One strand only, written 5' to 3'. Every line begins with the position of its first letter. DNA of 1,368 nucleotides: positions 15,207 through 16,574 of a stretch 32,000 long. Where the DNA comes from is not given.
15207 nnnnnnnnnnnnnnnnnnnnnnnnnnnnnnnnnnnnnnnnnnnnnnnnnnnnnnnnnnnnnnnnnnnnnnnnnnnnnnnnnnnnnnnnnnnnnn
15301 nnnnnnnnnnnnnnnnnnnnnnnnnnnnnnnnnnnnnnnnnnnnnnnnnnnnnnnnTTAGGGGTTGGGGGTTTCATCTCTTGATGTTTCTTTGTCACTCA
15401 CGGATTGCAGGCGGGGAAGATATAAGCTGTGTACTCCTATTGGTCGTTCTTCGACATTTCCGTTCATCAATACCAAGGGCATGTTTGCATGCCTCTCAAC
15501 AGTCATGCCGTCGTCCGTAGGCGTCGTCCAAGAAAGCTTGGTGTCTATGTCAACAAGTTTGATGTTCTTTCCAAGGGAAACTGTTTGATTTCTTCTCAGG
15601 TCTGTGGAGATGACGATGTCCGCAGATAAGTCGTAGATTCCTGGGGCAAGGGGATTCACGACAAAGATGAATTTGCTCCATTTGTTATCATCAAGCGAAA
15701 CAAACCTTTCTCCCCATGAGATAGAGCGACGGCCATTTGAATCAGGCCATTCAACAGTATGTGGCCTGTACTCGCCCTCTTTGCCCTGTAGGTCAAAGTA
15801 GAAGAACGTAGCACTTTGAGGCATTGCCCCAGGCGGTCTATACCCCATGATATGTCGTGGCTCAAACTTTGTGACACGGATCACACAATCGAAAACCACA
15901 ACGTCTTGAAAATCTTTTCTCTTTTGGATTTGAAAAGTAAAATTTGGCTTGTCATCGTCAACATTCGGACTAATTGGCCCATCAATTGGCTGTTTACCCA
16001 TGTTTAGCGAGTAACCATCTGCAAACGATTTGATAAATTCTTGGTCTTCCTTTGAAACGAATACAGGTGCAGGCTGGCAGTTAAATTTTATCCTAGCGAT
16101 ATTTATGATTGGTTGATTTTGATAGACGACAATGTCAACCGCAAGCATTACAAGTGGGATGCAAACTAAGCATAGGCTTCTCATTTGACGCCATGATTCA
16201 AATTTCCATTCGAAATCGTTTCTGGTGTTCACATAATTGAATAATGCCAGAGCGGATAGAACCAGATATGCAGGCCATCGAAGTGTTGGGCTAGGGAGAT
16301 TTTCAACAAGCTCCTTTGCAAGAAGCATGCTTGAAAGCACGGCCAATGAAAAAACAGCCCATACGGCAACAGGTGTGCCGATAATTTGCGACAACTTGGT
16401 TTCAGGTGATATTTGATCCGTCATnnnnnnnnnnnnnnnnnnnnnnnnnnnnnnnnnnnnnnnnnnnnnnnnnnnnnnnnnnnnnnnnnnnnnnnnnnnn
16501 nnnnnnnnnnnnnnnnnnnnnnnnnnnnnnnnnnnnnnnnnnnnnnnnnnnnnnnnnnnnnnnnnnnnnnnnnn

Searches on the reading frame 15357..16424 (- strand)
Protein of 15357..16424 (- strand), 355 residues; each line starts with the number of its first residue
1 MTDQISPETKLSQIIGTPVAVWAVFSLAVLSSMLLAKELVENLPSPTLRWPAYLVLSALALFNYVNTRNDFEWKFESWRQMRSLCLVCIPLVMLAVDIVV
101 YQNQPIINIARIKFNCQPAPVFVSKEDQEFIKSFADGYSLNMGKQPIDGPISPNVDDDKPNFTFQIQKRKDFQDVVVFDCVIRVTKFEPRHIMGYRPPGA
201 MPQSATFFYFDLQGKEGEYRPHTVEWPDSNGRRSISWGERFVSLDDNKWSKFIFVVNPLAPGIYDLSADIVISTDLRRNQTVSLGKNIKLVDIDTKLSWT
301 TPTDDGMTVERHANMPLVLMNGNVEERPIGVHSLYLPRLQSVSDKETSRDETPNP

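Call 13: search_protein_families(library=pfam, proteins=[window:15357-16424:-], max_evalue=0.1)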
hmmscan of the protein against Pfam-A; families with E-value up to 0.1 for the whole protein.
window:15357-16424:- (355 aa): 0 families

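Call 61: search_protein_families(library=phrogs, proteins=[window:15357-16424:-], max_evalue=0.01)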
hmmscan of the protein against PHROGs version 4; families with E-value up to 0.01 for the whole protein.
window:15357-16424:- (355 aa): 0 families

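Call 86: search_protein_families(library=padloc, proteins=[window:15357-16424:-], max_evalue=0.01)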
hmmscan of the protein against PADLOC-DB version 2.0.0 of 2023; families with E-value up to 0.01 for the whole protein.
window:15357-16424:- (355 aa): 0 families
